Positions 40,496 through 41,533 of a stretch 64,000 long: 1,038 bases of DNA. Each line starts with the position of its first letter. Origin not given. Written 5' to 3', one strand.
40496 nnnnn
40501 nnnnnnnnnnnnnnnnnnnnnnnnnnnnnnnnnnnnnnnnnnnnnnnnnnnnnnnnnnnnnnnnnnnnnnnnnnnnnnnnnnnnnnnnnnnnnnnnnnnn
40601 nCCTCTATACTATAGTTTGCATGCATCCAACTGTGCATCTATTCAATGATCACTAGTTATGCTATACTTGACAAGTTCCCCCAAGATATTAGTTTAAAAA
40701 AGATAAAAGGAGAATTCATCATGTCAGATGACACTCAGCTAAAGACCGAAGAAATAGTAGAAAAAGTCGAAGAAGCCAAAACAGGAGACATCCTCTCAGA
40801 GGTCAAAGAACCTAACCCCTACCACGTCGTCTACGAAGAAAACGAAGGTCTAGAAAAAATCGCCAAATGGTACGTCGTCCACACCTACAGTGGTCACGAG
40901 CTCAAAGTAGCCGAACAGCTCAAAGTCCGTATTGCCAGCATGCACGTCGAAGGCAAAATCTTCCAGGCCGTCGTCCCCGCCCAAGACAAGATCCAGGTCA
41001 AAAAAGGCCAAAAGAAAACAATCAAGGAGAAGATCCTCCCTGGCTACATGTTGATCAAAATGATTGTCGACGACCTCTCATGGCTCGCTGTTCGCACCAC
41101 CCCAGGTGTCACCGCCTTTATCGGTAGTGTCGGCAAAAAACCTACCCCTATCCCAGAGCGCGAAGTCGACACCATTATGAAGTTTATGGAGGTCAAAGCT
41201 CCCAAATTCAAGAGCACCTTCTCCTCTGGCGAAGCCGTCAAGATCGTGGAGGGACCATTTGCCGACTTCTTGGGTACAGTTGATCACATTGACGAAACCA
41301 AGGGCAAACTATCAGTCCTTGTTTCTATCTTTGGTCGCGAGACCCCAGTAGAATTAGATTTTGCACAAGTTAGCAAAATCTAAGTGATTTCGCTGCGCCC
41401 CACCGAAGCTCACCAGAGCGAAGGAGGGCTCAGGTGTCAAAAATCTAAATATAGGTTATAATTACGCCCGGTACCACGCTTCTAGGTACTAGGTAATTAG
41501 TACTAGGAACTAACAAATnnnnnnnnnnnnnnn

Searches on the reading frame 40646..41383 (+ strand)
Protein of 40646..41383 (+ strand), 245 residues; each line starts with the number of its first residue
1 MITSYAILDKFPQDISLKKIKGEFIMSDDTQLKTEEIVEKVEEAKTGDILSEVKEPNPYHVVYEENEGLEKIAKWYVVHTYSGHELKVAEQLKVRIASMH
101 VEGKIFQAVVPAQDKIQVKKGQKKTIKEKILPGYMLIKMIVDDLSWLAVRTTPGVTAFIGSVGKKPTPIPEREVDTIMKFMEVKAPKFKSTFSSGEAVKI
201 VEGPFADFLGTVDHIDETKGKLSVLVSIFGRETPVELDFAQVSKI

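Call 97: search_protein_families(library=pfam, proteins=[window:40646-41383:+], max_evalue=0.001)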
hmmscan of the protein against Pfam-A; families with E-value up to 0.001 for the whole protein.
window:40646-41383:+ (245 aa): 2 families
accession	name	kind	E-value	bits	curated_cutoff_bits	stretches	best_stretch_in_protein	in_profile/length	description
PF02357.24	NusG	-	5.8e-26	91.3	22.2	1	74-178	2-93/93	Transcription termination factor nusG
PF00467.35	KOW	-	4.1e-06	26.8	22.3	1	195-226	2-29/32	KOW motif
